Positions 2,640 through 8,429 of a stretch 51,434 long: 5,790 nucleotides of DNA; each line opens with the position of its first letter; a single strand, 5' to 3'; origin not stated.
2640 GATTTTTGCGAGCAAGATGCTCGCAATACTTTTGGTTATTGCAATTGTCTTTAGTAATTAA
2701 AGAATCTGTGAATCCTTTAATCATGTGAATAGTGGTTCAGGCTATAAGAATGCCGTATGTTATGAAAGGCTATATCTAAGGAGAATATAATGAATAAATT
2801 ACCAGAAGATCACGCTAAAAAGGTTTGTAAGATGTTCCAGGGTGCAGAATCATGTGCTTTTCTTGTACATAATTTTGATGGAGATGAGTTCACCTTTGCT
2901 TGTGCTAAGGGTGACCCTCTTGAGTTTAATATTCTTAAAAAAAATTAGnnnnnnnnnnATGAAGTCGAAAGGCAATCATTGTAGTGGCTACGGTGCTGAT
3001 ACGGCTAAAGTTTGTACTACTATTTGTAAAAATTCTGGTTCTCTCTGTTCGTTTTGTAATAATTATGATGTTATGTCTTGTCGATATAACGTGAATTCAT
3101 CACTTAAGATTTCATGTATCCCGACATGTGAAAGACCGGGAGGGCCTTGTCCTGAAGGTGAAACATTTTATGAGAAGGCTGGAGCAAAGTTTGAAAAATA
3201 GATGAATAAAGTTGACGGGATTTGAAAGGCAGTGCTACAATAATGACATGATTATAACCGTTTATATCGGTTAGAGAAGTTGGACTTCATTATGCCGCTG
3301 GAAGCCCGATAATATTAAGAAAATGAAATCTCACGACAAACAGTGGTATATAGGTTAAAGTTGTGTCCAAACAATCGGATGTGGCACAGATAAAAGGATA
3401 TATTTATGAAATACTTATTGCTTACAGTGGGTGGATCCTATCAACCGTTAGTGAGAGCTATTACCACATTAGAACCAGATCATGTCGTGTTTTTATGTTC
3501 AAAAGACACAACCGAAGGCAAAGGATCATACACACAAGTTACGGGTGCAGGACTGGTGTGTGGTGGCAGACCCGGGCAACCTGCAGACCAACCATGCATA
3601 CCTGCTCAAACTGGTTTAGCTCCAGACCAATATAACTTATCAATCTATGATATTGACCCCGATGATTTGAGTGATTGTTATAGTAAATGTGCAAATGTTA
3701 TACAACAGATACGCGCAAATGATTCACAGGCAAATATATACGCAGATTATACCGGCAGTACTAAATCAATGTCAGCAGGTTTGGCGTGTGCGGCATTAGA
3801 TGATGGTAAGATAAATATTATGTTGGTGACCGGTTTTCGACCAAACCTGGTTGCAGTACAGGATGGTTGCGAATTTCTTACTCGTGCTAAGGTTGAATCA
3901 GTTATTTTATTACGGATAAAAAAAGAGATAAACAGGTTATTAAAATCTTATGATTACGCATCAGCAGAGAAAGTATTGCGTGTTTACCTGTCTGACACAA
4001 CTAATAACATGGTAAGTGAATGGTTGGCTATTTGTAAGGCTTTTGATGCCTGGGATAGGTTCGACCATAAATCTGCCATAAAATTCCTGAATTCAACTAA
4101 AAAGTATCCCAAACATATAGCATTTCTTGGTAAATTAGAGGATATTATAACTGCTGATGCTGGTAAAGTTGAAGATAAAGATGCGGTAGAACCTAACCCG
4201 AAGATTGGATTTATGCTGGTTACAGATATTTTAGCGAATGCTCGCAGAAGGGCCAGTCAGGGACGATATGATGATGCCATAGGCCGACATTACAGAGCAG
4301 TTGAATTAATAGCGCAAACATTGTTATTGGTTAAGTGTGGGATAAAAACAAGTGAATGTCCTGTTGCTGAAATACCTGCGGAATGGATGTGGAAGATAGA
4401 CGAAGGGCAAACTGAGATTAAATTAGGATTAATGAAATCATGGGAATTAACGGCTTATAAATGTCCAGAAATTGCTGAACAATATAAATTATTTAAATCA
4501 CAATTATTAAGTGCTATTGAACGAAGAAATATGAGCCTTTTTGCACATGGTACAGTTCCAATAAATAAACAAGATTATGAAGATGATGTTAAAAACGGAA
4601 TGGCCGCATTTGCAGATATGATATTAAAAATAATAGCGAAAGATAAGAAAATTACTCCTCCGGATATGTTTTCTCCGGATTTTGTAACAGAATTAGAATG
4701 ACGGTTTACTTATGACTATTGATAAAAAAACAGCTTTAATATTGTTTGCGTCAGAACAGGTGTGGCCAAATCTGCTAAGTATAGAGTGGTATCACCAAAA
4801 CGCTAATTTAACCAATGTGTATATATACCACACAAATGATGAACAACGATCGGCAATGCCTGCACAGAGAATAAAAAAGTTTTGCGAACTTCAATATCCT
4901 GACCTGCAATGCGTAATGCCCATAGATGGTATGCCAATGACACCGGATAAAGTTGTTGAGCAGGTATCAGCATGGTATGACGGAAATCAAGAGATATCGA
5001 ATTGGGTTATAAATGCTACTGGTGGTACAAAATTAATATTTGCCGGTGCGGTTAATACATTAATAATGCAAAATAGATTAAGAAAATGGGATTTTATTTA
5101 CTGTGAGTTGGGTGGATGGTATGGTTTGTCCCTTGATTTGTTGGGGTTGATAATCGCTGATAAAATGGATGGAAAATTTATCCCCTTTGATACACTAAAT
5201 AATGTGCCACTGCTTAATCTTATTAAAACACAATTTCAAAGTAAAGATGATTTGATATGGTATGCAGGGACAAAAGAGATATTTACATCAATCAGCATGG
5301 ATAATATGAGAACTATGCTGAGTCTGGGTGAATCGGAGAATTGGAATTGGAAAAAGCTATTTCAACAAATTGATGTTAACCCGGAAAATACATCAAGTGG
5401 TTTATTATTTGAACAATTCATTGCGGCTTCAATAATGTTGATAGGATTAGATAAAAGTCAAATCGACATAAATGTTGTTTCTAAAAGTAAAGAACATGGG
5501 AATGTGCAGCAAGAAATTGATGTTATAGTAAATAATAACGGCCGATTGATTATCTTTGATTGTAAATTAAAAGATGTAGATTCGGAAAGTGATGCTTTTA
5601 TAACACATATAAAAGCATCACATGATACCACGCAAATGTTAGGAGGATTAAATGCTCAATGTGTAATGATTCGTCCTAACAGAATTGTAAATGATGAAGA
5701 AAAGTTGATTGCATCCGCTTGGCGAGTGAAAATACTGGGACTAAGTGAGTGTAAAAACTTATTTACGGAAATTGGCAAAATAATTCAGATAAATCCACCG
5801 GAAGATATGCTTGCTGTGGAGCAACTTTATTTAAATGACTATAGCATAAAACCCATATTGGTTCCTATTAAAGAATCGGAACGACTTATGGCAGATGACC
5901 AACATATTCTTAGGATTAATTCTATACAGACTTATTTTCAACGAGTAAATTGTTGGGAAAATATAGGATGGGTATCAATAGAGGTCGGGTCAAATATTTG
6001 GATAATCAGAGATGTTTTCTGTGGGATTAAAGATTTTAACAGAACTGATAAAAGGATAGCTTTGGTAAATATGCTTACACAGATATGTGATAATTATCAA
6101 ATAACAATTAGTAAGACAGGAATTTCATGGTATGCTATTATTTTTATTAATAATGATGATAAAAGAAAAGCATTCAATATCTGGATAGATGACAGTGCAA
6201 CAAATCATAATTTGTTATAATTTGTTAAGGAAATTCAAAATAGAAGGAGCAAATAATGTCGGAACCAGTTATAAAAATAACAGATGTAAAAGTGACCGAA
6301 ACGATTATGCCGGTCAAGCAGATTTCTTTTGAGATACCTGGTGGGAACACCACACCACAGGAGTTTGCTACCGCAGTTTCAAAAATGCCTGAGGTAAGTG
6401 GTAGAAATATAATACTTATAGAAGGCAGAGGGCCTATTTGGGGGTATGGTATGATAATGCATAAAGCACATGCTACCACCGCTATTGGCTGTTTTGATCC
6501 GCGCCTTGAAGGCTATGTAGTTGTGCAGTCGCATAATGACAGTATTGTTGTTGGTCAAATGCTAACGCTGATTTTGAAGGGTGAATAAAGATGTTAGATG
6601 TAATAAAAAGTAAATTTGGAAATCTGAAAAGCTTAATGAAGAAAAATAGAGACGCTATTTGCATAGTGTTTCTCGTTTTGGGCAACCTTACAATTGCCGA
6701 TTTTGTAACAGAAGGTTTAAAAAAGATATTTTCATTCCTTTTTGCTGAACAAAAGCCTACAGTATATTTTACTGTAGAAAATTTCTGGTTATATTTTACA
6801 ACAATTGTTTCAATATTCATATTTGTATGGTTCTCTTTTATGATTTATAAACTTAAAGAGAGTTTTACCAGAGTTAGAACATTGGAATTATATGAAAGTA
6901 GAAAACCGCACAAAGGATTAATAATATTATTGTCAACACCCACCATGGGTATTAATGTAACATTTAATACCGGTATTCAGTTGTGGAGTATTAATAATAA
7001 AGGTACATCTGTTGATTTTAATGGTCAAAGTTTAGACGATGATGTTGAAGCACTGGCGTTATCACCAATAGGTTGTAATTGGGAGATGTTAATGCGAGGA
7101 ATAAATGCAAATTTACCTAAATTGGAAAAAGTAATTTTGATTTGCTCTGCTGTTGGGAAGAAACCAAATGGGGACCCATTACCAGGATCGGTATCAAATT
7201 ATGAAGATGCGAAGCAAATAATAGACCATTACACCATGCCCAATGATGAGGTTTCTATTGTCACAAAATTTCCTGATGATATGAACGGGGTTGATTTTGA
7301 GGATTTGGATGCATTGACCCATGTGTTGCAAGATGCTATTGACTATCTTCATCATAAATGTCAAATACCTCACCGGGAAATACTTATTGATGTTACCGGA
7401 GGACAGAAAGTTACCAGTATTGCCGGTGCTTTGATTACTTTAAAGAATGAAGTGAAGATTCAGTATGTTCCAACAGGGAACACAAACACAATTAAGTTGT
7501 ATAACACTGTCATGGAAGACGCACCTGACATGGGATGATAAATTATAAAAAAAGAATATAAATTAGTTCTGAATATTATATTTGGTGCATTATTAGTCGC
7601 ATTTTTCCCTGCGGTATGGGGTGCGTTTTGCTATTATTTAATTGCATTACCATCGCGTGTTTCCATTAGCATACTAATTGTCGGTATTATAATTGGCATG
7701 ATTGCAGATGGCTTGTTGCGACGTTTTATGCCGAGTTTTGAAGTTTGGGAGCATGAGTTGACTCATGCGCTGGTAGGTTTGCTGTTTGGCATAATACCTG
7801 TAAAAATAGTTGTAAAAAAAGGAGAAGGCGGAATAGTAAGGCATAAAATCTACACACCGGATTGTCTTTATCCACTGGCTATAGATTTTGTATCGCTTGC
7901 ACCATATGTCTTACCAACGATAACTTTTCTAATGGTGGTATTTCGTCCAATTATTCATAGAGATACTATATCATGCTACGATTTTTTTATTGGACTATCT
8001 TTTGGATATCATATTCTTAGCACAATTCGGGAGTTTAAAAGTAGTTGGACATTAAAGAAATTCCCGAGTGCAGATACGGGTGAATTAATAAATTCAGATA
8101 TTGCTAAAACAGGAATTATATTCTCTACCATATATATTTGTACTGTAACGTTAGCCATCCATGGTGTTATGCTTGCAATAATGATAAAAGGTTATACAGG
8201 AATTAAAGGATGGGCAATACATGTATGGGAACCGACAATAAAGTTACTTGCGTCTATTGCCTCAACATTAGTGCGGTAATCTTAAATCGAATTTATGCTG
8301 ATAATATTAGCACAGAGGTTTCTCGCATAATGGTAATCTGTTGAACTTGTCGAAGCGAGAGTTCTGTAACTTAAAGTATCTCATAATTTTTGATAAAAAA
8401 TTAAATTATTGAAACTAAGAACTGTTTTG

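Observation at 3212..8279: Dense cOA-signalling accessory operon (three different CARF effectors + Csx3 + membrane zincin) with no Cas10 complex in 51 kb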

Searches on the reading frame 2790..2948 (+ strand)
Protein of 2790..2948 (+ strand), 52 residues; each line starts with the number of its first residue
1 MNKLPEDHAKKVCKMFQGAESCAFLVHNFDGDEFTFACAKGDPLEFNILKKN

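Call 90: search_protein_families(library=pfam, proteins=[window:2790-2948:+], max_evalue=1)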
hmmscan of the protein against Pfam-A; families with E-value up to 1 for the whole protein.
window:2790-2948:+ (52 aa): 1 family
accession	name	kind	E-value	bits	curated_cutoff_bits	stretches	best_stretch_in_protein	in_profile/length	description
PF18360.6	hnRNP_Q_AcD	-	0.039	14.5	26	1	1-28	32-57/70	Heterogeneous nuclear ribonucleoprotein Q acidic domain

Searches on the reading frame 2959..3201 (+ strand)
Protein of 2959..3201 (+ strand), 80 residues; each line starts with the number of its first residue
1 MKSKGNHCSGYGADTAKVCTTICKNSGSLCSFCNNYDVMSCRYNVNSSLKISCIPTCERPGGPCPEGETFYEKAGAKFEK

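Call 45: search_protein_families(library=padloc, proteins=[window:2959-3201:+], max_evalue=0.01)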
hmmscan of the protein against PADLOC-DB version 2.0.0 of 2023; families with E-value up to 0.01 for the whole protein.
window:2959-3201:+ (80 aa): 0 families

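Call 90: search_protein_families(library=pfam, proteins=[window:2959-3201:+], max_evalue=1)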
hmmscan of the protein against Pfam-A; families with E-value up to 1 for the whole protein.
window:2959-3201:+ (80 aa): 0 families

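Call 102: search_protein_families(library=phrogs, proteins=[window:2959-3201:+], max_evalue=0.001)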
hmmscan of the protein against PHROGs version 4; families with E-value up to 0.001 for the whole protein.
window:2959-3201:+ (80 aa): 0 families

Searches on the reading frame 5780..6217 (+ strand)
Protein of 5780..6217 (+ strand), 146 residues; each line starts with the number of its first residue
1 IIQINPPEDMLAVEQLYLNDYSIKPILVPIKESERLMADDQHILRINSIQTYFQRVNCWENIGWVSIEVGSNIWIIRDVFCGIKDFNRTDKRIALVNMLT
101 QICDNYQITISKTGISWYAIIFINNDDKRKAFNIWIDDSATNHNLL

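Call 90: search_protein_families(library=pfam, proteins=[window:5780-6217:+], max_evalue=1)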
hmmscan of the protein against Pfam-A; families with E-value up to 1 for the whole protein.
window:5780-6217:+ (146 aa): 0 families

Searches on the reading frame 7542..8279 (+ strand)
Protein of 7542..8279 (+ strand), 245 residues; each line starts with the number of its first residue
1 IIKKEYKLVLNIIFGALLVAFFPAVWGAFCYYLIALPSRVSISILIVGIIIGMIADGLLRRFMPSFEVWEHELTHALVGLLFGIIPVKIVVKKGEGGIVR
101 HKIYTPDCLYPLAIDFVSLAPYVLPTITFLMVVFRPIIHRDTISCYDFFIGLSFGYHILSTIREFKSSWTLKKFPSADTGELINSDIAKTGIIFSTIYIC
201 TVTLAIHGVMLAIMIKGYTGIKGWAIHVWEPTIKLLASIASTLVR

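Call 66: search_protein_representatives(alignment_id=A3)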
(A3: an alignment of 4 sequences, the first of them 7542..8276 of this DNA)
Query: 4 sequences, 222 profile positions. Proteins with E-value up to 0.001 (for the whole library): 1786; up to 1e-10: 820; up to 1e-30: 39. The best 150 are listed.
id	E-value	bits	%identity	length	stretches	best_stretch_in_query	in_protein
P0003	4.0e-97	340.8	-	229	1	1-222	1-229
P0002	9.6e-95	333.1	-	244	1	6-221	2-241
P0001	1.5e-77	276.9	-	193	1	50-220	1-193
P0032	1.3e-49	185.5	-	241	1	7-212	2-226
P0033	2.0e-42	162.0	-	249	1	6-212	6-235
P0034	1.3e-40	156.0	-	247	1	4-213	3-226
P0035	7.2e-40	153.6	-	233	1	1-201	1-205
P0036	8.7e-40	153.3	-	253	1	5-211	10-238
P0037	4.5e-39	151.0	-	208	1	39-215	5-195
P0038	4.7e-38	147.7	-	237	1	13-206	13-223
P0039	1.8e-37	145.7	-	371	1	12-211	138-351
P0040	3.0e-36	141.8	-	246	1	12-210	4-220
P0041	4.8e-36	141.1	-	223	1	22-218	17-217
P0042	1.1e-35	139.9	-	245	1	17-210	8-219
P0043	1.3e-35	139.6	-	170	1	64-211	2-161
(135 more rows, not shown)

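Call 70: search_protein_families(library=pfam, alignment_id=A6, max_evalue=0.01)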
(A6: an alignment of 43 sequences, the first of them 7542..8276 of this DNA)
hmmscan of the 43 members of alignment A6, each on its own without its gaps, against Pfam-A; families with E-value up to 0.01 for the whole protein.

A. member 1, window:7542-8276:+ (245 aa): 1 family
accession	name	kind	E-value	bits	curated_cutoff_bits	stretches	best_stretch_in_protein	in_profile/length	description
PF13398.12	Peptidase_M50B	-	0.0014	18.8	26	1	53-102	10-59/201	Peptidase M50B-like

B. families by the number of members that match (of 43 scanned): 4 families
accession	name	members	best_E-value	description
PF13398.12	Peptidase_M50B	34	1.4e-09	Peptidase M50B-like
PF04307.19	YdjM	1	6.2e-07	YdjM inner membrane protein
PF08370.16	PDR_assoc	1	0.0079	Plant PDR ABC transporter associated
PF03073.20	TspO_MBR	1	0.0094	TspO/MBR family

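Call 71: find_encoding_contigs(protein=P0032, flank=8000, max_places=3)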
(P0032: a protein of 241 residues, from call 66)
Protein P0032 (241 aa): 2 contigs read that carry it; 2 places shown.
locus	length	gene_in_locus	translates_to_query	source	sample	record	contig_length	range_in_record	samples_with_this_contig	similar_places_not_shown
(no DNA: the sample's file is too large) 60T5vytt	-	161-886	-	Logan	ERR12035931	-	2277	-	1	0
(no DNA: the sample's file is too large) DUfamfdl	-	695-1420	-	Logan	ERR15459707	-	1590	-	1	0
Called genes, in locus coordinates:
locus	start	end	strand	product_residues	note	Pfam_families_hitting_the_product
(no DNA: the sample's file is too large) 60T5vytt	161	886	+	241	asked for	-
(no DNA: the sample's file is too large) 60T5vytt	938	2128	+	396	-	-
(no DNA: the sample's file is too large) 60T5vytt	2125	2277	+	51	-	?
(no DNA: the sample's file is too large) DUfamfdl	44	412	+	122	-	-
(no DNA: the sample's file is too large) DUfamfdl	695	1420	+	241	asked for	-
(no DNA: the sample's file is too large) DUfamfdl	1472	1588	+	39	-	?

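Call 72: find_encoding_contigs(protein=P0033, flank=8000, max_places=3)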
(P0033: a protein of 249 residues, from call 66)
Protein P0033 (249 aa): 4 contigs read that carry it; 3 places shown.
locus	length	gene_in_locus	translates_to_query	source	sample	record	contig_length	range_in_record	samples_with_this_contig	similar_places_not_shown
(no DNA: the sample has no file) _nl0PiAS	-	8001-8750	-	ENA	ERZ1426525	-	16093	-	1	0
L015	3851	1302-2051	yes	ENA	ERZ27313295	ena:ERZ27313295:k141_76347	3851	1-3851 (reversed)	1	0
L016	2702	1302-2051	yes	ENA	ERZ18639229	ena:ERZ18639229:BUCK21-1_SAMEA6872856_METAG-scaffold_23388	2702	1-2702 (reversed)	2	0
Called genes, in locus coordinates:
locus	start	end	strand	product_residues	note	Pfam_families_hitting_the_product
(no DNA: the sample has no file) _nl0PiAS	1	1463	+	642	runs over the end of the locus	-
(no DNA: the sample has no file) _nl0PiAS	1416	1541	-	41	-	-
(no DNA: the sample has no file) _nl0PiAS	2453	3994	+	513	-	PF14362:DUF4407, PF01841:Transglut_core, PF04473:DUF553 (weak)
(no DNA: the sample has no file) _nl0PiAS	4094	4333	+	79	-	-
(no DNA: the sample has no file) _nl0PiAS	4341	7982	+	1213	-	-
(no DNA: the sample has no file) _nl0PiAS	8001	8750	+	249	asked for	-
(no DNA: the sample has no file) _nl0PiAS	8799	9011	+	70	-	-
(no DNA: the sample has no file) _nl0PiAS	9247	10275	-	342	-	PF02912:Phe_tRNA-synt_N, PF01409:tRNA-synt_2d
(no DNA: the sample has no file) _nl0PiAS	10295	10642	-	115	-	PF00453:Ribosomal_L20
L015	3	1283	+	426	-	?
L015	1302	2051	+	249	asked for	-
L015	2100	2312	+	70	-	-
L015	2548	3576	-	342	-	PF02912:Phe_tRNA-synt_N, PF01409:tRNA-synt_2d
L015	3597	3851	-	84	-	?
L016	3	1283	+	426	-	?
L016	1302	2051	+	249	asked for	-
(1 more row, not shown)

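Call 102: search_protein_families(library=phrogs, proteins=[window:7542-8279:+], max_evalue=0.001)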
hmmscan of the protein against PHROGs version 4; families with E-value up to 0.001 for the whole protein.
window:7542-8279:+ (245 aa): 0 families
